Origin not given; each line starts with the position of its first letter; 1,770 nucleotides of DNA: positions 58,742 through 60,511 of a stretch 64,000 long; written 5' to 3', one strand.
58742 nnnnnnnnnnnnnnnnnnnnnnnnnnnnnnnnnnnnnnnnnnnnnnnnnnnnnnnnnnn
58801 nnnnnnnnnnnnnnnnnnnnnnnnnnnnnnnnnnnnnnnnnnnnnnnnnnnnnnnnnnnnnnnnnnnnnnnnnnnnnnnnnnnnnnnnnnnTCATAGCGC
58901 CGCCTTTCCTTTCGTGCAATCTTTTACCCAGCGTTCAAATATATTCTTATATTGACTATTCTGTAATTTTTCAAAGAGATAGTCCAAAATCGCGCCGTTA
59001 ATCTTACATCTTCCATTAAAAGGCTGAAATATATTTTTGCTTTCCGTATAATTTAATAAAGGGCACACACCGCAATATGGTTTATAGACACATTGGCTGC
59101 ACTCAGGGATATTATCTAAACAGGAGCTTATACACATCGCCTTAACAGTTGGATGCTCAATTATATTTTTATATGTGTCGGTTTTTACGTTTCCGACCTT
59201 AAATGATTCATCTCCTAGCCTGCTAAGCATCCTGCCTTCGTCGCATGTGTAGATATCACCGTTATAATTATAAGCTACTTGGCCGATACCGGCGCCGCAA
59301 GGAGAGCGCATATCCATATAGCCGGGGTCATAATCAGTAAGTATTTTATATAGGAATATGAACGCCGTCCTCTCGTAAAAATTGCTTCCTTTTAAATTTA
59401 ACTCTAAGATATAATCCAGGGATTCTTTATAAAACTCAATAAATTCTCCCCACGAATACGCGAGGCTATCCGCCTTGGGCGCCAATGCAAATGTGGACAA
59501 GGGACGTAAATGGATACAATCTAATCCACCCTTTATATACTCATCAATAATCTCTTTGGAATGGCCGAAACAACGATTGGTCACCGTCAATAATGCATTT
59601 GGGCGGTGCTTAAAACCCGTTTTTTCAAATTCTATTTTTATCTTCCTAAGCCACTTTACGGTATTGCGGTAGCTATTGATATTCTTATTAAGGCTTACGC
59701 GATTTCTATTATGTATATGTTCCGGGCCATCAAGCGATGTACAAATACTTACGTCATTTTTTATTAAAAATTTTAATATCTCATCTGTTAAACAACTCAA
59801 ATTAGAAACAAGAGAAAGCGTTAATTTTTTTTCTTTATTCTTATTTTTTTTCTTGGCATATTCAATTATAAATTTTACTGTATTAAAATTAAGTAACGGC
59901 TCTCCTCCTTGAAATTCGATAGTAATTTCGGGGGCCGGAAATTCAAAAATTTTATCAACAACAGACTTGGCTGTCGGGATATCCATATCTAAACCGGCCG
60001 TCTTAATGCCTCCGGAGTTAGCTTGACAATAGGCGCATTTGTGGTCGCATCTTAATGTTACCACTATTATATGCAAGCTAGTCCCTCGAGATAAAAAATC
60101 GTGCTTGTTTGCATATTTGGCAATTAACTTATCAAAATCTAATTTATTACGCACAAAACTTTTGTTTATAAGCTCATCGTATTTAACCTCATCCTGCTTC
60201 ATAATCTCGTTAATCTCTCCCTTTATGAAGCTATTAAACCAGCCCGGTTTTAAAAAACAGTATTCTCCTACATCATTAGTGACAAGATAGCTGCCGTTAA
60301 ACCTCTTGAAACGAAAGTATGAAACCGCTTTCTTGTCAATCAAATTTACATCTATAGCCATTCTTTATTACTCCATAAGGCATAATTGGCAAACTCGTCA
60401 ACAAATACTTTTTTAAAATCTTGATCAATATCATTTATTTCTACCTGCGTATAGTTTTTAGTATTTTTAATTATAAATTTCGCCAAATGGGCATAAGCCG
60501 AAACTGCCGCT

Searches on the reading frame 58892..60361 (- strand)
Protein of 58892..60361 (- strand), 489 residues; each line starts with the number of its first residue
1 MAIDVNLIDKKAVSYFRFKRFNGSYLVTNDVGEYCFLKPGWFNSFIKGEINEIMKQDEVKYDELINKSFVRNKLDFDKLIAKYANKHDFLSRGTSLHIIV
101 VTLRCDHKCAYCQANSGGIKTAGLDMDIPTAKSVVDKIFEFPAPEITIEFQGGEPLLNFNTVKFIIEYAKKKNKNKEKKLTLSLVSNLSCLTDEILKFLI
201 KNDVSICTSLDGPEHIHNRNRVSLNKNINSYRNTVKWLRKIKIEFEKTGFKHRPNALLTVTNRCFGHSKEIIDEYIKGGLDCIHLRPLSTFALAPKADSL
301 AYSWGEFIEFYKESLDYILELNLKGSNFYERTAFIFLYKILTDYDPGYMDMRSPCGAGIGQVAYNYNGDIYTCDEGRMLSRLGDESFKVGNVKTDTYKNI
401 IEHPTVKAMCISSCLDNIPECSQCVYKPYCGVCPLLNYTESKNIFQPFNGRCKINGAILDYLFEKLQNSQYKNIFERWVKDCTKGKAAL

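Call 6: search_protein_families(library=ncbifam, proteins=[window:58892-60361:-], max_evalue=0.001)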
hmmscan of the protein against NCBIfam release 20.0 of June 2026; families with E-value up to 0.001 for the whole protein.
window:58892-60361:- (489 aa): 53 families (the best 25 are shown)
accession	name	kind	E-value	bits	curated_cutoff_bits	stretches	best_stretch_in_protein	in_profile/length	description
TIGR03978.1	rSAM_paired_1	equivalog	5.2e-147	490.4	370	1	14-479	2-466/466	His-Xaa-Ser system radical SAM maturase HxsB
NF047865.1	rSAM_PapB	equivalog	9.3e-39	133.6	340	1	98-446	6-329/330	PapB family radical SAM/SPASM ranthipeptide maturase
NF040492.1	not_ScfB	exception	7.1e-37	127.3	855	1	47-456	55-438/450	ScfB-related radical SAM/SPASM orphan maturase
TIGR03974.1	rSAM_six_Cys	equivalog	5.8e-34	117.7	425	1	61-455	66-438/451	thioether cross-link-forming SCIFF peptide maturase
TIGR04064.1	rSAM_nif11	equivalog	3.3e-32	111.8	518.7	2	96-241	79-224/459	nif11-like peptide radical SAM maturase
TIGR04068.1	rSAM_ocin_clost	equivalog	2.1e-30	106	500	1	55-261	44-252/462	Cys-rich peptide radical SAM maturase CcpM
TIGR03906.1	quino_hemo_SAM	equivalog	1.6e-26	93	453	1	98-448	97-429/467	quinohemoprotein amine dehydrogenase maturation protein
TIGR03942.1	sulfatase_rSAM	equivalog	3e-25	89.1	349.45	1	101-460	7-351/363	anaerobic sulfatase maturase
NF035951.1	rSAM_RumMC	equivalog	3.2e-24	85.5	720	1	94-272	111-286/510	RumMC family radical SAM sactipeptide maturase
TIGR04083.1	rSAM_pep_methan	hypoth_equivalog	1.4e-22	80.1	300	1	98-473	3-350/376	TIGR04083 family peptide-modifying radical SAM enzyme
NF038107.1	rSAM_NF038107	equivalog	6.4e-22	77.9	600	1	43-242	35-234/444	Cys-every-fifth radical SAM/SPASM peptide maturase CefB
TIGR04163.1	rSAM_cobopep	equivalog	2.7e-19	69.3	375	1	61-439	21-393/428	peptide-modifying radical SAM enzyme CbpB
NF010321.0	PRK13758.1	equivalog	5.3e-18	65.3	441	1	95-433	5-330/370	anaerobic sulfatase-maturase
TIGR04115.1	rSAM_Cxxx_rpt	equivalog_domain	2.7e-17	63.3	350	1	99-440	6-332/359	radical SAM peptide maturase, CXXX-repeat target family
TIGR04280.1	geopep_mat_rSAM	hypoth_equivalog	1.1e-16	60.8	400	1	97-239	86-228/428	geopeptide radical SAM maturase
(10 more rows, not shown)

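Call 73: search_protein_families(library=padloc, proteins=[window:58892-60361:-], max_evalue=0.001)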
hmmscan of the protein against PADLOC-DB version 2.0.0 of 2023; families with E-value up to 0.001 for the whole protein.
window:58892-60361:- (489 aa): 2 families
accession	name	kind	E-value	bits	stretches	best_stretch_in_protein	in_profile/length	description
PDLC02903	pVip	-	7.9e-11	39.9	1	101-241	6-132/257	Viperins not associated with kinases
PDLC02904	pVip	-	1.5e-08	32.5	1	101-244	9-142/262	Viperins associated with kinases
